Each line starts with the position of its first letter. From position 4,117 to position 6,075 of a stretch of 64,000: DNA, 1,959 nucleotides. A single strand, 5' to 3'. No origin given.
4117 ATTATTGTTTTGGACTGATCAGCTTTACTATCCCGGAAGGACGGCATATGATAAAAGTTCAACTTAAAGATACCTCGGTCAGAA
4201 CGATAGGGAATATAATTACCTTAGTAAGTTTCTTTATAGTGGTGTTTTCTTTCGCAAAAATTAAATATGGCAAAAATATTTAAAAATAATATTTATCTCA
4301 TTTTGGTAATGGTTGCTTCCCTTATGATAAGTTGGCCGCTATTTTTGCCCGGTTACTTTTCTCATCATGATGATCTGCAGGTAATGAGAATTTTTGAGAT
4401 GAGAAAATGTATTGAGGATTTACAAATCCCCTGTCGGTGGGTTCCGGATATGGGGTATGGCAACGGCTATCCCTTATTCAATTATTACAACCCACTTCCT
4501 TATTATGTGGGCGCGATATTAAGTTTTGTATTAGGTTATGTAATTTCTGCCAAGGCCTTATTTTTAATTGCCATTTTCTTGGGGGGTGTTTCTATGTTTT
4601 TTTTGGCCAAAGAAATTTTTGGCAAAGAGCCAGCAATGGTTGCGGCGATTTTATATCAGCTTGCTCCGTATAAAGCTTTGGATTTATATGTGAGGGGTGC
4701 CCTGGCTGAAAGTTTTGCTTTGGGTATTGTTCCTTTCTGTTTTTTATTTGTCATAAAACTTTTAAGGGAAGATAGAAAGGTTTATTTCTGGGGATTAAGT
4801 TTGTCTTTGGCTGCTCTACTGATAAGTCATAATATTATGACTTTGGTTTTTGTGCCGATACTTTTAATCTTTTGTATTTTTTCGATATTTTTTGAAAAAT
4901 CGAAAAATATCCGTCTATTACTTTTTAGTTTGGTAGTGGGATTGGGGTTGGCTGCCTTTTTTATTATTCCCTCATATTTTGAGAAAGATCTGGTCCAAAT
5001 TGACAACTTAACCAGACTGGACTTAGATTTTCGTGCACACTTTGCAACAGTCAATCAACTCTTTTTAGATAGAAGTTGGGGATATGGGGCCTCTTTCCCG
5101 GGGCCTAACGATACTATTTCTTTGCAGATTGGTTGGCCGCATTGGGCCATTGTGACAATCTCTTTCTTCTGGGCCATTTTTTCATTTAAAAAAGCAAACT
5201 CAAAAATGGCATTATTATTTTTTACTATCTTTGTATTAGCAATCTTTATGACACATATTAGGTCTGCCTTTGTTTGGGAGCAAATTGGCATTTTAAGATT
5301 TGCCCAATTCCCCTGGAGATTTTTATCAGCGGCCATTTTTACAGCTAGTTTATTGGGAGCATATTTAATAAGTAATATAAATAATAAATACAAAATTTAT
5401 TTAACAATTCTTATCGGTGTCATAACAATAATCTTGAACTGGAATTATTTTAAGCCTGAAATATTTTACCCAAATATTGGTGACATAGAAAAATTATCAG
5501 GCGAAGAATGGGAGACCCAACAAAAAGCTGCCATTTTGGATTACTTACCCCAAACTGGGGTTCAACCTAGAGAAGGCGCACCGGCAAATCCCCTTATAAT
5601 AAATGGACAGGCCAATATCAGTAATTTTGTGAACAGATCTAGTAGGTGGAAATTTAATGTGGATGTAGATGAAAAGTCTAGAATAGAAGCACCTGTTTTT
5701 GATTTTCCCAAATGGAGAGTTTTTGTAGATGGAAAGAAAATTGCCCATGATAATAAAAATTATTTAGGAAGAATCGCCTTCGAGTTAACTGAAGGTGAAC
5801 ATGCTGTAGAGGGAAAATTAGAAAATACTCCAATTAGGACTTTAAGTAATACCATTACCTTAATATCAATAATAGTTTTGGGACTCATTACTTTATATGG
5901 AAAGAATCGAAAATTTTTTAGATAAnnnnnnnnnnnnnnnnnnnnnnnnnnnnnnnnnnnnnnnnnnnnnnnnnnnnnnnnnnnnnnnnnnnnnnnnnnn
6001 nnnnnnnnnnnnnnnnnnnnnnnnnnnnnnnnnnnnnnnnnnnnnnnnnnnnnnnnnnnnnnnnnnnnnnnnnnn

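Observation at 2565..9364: Four tandem paralogs of an unusual membrane protein family with an 'HHDD(L) ... IPCRW(V/I).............(F/Y)Y' signature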

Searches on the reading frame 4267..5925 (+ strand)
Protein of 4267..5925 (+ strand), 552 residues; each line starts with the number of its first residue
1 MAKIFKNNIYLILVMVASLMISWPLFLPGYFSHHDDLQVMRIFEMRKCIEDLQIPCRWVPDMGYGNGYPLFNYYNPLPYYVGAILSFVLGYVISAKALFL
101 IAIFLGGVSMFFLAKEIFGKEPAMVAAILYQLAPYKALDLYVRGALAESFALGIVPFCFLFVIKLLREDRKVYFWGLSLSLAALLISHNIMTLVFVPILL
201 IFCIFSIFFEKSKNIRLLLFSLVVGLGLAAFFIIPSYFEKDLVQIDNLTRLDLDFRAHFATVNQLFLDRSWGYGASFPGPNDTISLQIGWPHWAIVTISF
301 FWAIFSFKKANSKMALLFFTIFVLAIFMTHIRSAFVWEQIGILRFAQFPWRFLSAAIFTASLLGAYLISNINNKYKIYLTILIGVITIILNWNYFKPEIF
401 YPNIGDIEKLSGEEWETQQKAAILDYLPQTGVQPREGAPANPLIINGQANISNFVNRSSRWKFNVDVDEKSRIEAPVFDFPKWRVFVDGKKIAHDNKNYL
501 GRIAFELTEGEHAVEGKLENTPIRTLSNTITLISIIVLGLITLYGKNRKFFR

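Call 3: search_protein_families(library=pfam, proteins=[window:4267-5925:+], max_evalue=1)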
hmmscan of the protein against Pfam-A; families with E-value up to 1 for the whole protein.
window:4267-5925:+ (552 aa): 1 family
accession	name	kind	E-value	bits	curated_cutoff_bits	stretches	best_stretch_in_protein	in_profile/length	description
PF10131.15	PTPS_related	-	1.3e-13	50.8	26.4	1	71-425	1-339/621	6-pyruvoyl-tetrahydropterin synthase related domain; membrane protein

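Call 4: search_protein_families(library=ncbifam, proteins=[window:4267-5925:+], max_evalue=1)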
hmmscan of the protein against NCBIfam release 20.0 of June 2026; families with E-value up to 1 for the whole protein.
window:4267-5925:+ (552 aa): 2 families
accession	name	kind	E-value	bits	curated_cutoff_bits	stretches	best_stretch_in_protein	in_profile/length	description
NF053599.1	transp_MmpA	equivalog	0.19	10.3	210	0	83-137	57-110/543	MmpA family trehalose lipid delivery protein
TIGR04154.1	archaeo_STT3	subfamily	0.62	8.3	450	1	74-242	69-263/831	oligosaccharyl transferase, archaeosortase A system-associated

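Call 13: find_homologous_proteins(query=window:4267-5925:+, max_evalue=0.00001)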
Query window:4267-5925:+ (552 aa): 1877 proteins with E <= 0.00001 among 8000 candidates; the best 120 are listed.
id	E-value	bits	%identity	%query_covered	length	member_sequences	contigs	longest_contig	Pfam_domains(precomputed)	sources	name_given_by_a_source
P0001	0.0e+0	1244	100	100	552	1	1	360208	PF10131.16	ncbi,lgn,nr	ncbi:MAG: 6-pyruvoyl-tetrahydropterin synthase-related protein [Candidatus Daviesbacteria bacterium]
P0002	1.1e-270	917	72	99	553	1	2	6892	PF10131.16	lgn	-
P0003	4.6e-263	892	70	100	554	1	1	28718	PF10131.16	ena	-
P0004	2.6e-243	827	66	100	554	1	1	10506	PF10131.16,PF13231.13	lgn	-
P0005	4.9e-239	813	64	99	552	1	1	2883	PF10131.16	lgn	-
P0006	6.0e-235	799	64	99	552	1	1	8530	PF10131.16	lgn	-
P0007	4.0e-233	793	64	99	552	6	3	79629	PF10131.16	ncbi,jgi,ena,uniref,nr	ncbi:hypothetical protein A3B45_03320 [Candidatus Daviesbacteria bacterium RIFCSPLOWO2_01_FULL_39_12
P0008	7.0e-226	769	61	100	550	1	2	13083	PF10131.16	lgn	-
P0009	5.1e-225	766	61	100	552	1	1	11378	PF10131.16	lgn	-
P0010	4.4e-224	763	61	99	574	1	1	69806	PF10131.16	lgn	-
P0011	6.7e-218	743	59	97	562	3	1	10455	PF10131.16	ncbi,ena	-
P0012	5.3e-216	737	60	95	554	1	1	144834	PF10131.16,PF13231.13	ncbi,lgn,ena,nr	ncbi:MAG: Uncharacterized protein G01um10147_73 [Microgenomates group bacterium Gr01-1014_7]|nr:MAG:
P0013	2.2e-215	735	60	96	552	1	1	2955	PF10131.16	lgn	-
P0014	1.3e-214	732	58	98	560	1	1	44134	PF10131.16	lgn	-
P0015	5.5e-214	730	58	98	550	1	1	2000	PF10131.16,PF02516.21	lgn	-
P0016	4.7e-213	727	58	100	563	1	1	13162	PF10131.16,PF13231.13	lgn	-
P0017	6.9e-213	726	59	95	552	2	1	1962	PF10131.16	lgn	-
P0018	1.2e-212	726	58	96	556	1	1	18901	PF10131.16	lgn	-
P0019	3.0e-212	724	59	98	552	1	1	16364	PF10131.16,PF13231.13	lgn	-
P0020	1.7e-211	722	57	99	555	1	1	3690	PF10131.16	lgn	-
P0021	5.3e-211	720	57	100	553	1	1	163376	PF10131.16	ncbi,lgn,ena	-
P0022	1.8e-210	718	58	99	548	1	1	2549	PF10131.16,PF02516.21,PF13231.13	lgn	-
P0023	2.5e-210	718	58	98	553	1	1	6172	PF10131.16,PF13231.13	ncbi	-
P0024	6.1e-210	717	58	99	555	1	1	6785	PF10131.16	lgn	-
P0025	6.1e-210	717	57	99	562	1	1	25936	PF10131.16,PF13231.13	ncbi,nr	ncbi:MAG: 6-pyruvoyl-tetrahydropterin synthase-related protein [Candidatus Staskawiczbacteria bacter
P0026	9.1e-210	716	57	100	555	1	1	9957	PF10131.16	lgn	-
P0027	9.9e-210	716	57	98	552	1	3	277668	PF10131.16,PF13231.13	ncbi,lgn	-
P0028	3.7e-209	714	56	100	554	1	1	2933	PF10131.16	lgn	-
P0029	3.9e-209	714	57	100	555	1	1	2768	PF10131.16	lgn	-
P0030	6.3e-209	713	55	100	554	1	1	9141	PF10131.16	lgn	-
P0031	1.4e-208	712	58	96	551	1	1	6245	PF10131.16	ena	-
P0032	1.7e-208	712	58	97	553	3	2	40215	PF10131.16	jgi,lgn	-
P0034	4.9e-208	710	55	96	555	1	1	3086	PF10131.16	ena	-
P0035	7.8e-208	710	58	97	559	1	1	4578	PF10131.16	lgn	-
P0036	9.6e-208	709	57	98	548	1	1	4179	PF10131.16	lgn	-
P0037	1.0e-207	709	58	95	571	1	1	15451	PF10131.16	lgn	-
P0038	1.7e-207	709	56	100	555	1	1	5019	PF10131.16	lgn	-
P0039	1.9e-207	708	57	96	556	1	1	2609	PF10131.16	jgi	-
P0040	2.4e-207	708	57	99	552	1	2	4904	PF10131.16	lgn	-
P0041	4.3e-207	707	55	100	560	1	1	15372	PF10131.16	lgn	-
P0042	5.0e-207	707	57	98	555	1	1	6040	PF10131.16,PF02516.21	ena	-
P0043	6.7e-207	707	57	97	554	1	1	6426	PF10131.16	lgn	-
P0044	6.9e-207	707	57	98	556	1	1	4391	PF10131.16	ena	-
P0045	1.1e-206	706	59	95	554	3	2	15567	PF10131.16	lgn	-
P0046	1.7e-206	705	57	100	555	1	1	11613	PF10131.16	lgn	-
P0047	2.5e-206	705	58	96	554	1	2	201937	PF10131.16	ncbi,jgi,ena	-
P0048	2.8e-206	705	58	100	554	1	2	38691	PF10131.16,PF13231.13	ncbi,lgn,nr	ncbi:glycosyltransferase family 39 protein [Candidatus Daviesbacteria bacterium]|nr:glycosyltransfer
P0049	3.0e-206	704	56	99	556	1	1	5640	PF10131.16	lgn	-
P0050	7.9e-206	703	57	100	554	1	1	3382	PF10131.16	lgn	-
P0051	2.3e-205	702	58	96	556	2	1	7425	PF10131.16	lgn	-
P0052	2.4e-205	702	55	96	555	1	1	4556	PF10131.16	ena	-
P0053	5.3e-205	700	56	100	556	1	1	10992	PF10131.16,PF02516.21,PF13231.13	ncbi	-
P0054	7.8e-205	700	56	98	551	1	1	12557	PF10131.16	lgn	-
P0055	1.5e-204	699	57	98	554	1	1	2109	PF10131.16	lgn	-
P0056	1.6e-204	699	56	98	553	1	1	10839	PF10131.16,PF13231.13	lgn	-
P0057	5.6e-204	697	57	98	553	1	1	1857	PF10131.16,PF02516.21,PF13231.13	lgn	-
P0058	8.5e-204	696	57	99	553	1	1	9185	PF10131.16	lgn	-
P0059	9.2e-204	696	57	96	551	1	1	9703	PF10131.16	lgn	-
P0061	3.0e-203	695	58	96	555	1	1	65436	PF10131.16,PF13231.13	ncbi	-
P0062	1.0e-202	693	57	98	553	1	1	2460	PF10131.16,PF13231.13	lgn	-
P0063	1.4e-202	692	57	97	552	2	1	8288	PF10131.16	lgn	-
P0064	1.4e-202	692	56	98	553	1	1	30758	PF10131.16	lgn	-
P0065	6.6e-202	690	55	98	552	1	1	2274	PF10131.16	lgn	-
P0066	1.8e-201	689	57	98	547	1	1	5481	PF10131.16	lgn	-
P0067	2.0e-201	689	56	100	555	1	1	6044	PF10131.16,PF13231.13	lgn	-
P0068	2.2e-201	688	56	96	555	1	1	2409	PF10131.16,PF09586.17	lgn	-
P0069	2.5e-201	688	55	100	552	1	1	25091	PF10131.16,PF13231.13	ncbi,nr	ncbi:glycosyltransferase family 39 protein [Candidatus Daviesbacteria bacterium]|nr:glycosyltransfer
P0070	2.6e-201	688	56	98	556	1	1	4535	PF10131.16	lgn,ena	-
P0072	3.2e-201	688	57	93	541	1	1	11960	PF10131.16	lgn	-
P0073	4.3e-201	687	57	94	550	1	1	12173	PF10131.16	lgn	-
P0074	5.0e-201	687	56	98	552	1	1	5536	PF10131.16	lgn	-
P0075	7.0e-201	687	54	100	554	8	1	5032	PF10131.16,PF02516.21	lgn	-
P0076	7.8e-201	687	57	99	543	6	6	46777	PF10131.16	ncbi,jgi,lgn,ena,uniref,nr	ncbi:hypothetical protein A3C59_01210 [Candidatus Daviesbacteria bacterium RIFCSPHIGHO2_02_FULL_36_1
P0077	8.9e-201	686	56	100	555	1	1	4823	PF10131.16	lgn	-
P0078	1.2e-200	686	58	91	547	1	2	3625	PF10131.16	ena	-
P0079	1.2e-200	686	55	99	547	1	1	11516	PF10131.16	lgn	-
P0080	1.5e-200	686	56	100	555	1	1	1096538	PF10131.16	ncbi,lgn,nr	ncbi:MAG: 6-pyruvoyl-tetrahydropterin synthase-related protein [Candidatus Daviesbacteria bacterium]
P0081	2.4e-200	685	56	95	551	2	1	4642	PF10131.16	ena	-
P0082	3.3e-200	685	57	96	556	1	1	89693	PF10131.16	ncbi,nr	ncbi:MAG: 6-pyruvoyl-tetrahydropterin synthase-related protein [Candidatus Daviesbacteria bacterium]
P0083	5.1e-200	684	57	97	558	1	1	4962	PF10131.16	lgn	-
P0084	6.9e-200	683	54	98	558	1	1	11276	PF10131.16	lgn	-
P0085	1.2e-199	683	54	98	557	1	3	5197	PF10131.16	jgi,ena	-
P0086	3.5e-199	681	56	100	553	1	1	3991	PF10131.16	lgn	-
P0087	4.1e-199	681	54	99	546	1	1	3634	PF10131.16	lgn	-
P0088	5.1e-199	681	53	100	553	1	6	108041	PF10131.16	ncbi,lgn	-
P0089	7.6e-199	680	55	97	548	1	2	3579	PF10131.16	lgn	-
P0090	8.2e-199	680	56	99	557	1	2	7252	PF10131.16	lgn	-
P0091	1.5e-198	679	57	98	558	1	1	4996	PF10131.16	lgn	-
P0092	1.7e-198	679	55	100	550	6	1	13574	PF10131.16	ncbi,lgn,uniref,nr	ncbi:MAG: hypothetical protein UU67_C0017G0002 [Candidatus Daviesbacteria bacterium GW2011_GWB1_41_5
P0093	2.1e-198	679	54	100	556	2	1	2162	PF10131.16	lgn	-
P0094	2.5e-198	678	53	100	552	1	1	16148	PF10131.16,PF13231.13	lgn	-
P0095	3.1e-198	678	56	97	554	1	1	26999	PF10131.16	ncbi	-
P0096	7.8e-198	677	56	95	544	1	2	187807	PF10131.16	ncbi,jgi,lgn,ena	-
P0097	1.4e-197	676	55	99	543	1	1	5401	PF10131.16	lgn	-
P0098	1.5e-197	676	54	100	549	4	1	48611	PF10131.16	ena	-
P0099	1.6e-197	676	55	98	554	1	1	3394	PF10131.16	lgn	-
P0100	2.5e-197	675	54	100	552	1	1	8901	PF10131.16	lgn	-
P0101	4.7e-197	674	54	100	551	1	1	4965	PF10131.16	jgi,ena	-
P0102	7.4e-197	673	54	100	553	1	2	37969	PF10131.16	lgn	-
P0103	8.3e-197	673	55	99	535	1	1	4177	PF10131.16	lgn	-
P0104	9.1e-197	673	56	98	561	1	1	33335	PF10131.16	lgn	-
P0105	9.6e-197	673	57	97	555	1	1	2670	PF10131.16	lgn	-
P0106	1.3e-196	673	55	99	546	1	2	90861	PF10131.16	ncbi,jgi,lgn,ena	-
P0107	2.3e-196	672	54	98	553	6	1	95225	PF10131.16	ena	-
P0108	3.2e-196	671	55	93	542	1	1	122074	PF10131.16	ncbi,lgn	-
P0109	3.6e-196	671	56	97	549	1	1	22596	PF10131.16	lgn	-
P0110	4.4e-196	671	56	97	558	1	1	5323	PF10131.16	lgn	-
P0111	4.9e-196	671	58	96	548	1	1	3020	PF10131.16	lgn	-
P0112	5.4e-196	671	54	100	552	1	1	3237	PF10131.16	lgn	-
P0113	8.2e-196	670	56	95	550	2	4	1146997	PF10131.16,PF13231.13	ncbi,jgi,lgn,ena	jgi:hypothetical protein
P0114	8.8e-196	670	54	100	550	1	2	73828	PF10131.16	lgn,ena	-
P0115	9.7e-196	670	56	97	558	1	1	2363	PF10131.16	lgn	-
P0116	1.1e-195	670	55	96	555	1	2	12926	PF10131.16,PF09586.17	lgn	-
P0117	1.1e-195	670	55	95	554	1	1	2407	PF10131.16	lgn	-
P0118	1.3e-195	669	55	98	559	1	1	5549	PF10131.16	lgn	-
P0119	2.3e-195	669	54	98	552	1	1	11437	PF10131.16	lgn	-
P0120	3.5e-195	668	59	92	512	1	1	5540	PF10131.16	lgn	-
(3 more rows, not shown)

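Call 21: find_encoding_contigs(protein=P0001, flank=10000, max_places=3)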
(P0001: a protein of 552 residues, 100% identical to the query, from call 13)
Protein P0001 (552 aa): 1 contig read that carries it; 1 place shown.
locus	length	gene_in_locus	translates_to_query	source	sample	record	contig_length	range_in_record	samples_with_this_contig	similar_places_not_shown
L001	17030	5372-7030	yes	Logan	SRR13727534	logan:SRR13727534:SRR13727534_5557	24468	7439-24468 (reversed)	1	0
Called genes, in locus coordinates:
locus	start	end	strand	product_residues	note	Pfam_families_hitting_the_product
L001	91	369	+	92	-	-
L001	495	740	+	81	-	-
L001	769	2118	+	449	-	PF13231:PMT_2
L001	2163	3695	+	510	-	PF02366:PMT (weak), PF13231:PMT_2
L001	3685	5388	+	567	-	-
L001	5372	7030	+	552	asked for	PF10131:PTPS_related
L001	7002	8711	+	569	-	-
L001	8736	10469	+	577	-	PF10131:PTPS_related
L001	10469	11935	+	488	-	PF01943:Polysacc_synt, PF13440:Polysacc_synt_3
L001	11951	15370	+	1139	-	PF12979:DUF3863 (weak)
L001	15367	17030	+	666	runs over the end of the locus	-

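Call 23: find_related_loci(query=A2, collection=genome_contigs, flank=10000)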
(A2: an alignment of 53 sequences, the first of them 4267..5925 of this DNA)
Query A2 (552 aa) in genome_contigs; peptide patterns used: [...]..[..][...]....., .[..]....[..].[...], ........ (x = any residue, [..] = any of these).
598 stretches matched a pattern (row limit reached: there are more); 573 encode a relative of the query (tblastn E <= 1e-3); the best 80 are kept; 79 distinct loci.
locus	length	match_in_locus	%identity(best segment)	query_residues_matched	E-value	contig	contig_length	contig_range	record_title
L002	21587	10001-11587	60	26-551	0e+0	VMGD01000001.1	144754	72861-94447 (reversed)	MAG: Microgenomates group bacterium Gr01-1014_7 G01um10147_scaffold_25, whole genome shotgun sequence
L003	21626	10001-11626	58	12-552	0e+0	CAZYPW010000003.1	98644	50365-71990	MAG TPA_asm: uncultured Gammaproteobacteria bacterium isolate binchicken_co38_269 genome assembly, contig: NODE_541_leng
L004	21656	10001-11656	57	1-551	0e+0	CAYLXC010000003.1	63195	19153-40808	MAG TPA_asm: uncultured Gammaproteobacteria bacterium isolate SRP178908_co2_35 genome assembly, contig: NODE_89_length_6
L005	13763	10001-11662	58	1-552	0e+0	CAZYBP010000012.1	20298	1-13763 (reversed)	MAG TPA_asm: uncultured Gammaproteobacteria bacterium isolate binchicken_co227_340 genome assembly, contig: NODE_4754_le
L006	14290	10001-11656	55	1-552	0e+0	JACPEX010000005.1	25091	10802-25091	MAG: Candidatus Daviesbacteria bacterium isolate NC_groundwater_346_Ag_B-0.1um_38_13 GD18-4_B1_scaffold_76857, whole gen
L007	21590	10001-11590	59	21-549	0e+0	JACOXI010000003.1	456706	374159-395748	MAG: Candidatus Daviesbacteria bacterium isolate NC_groundwater_149_Ag_S-0.1um_39_14 S4_GD2017_2_S1_scaffold_3, whole ge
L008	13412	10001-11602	56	20-552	0e+0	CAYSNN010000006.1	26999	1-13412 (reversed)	MAG TPA_asm: uncultured Gammaproteobacteria bacterium isolate binchicken_co251_42 genome assembly, contig: NODE_2429_len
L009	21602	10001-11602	57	18-549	0e+0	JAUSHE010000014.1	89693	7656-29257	MAG: Candidatus Daviesbacteria bacterium isolate E14_metabat.bin.170_sub E14_k141_1409817, whole genome shotgun sequence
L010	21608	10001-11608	58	20-551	0e+0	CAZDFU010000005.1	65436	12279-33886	MAG TPA_asm: uncultured Gammaproteobacteria bacterium isolate binchicken_co251_985 genome assembly, contig: NODE_624_len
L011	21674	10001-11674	56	1-552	0e+0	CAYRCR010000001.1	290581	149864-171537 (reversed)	MAG TPA_asm: uncultured Gammaproteobacteria bacterium isolate SRP050083_co1_366 genome assembly, contig: NODE_3_length_2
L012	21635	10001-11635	54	11-552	0e+0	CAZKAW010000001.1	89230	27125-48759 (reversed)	MAG TPA_asm: uncultured Gammaproteobacteria bacterium isolate binchicken_co38_470 genome assembly, contig: NODE_653_leng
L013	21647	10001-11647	52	1-551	0e+0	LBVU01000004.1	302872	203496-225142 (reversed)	MAG: Candidatus Woesebacteria bacterium GW2011_GWB1_39_10 UT17_C0004, whole genome shotgun sequence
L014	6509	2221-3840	57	1-547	0e+0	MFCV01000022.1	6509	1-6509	MAG: Candidatus Daviesbacteria bacterium RIFCSPHIGHO2_02_FULL_36_13 rifcsphigho2_02_scaffold_29265, whole genome shotgun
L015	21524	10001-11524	55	23-536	0e+0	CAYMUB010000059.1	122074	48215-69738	MAG TPA_asm: uncultured Gammaproteobacteria bacterium isolate binchicken_co203_488 genome assembly, contig: k141_370093,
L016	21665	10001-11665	53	1-551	0e+0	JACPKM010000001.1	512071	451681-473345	MAG: Candidatus Daviesbacteria bacterium isolate NC_groundwater_494_Ag_S-0.1um_37_28 S35_SO-1_scaffold_33038, whole geno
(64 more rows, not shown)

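Call 27: predict_structure(alignment_id=A2)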
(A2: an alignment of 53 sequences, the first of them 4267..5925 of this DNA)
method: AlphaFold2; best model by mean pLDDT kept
length: 552 residues; sequences in the alignment: 53
mean_pLDDT: 87.8   pTM: 0.89
mean pLDDT of the five models: 87.8, 87.3, 86.9, 84.8, 84.3
residues with pLDDT >= 90: 316; 70-90: 194; 50-70: 33; < 50: 9
segments of 3 or more residues with pLDDT < 50: 549-552
pLDDT, mean of each block of 10 residues (from residue 1): 80 94 93 83 90 82 72 81 96 95 97 96 97 91 90 97 94 95 93 95 93 92 96 86 69 70 85 56 73 93 91 95 95 89 81 95 96 92 94 89 89 79 72 76 93 89 95 91 93 89 93 93 92 92 63 45
secondary structure, 60 per line:
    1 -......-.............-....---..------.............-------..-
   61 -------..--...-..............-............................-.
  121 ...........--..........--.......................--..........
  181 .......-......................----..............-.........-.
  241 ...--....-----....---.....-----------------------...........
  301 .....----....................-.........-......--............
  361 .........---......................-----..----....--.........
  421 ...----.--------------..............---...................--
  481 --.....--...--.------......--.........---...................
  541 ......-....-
elements in order: H2-7 H9-21 H23-26 H38-50 H76-89 H91-118 H120-131 H134-143 H146-168 H171-187 H189-210 H215-228 H230-238 H246-249 H255-258 H262-266 H290-305 H310-329 H331-339 H341-346 H349-369 H373-394 H406-409 H412-423 E443-456 E460-478 E483-487 E490-492 E502-507 E510-518 H522-546 H548-551
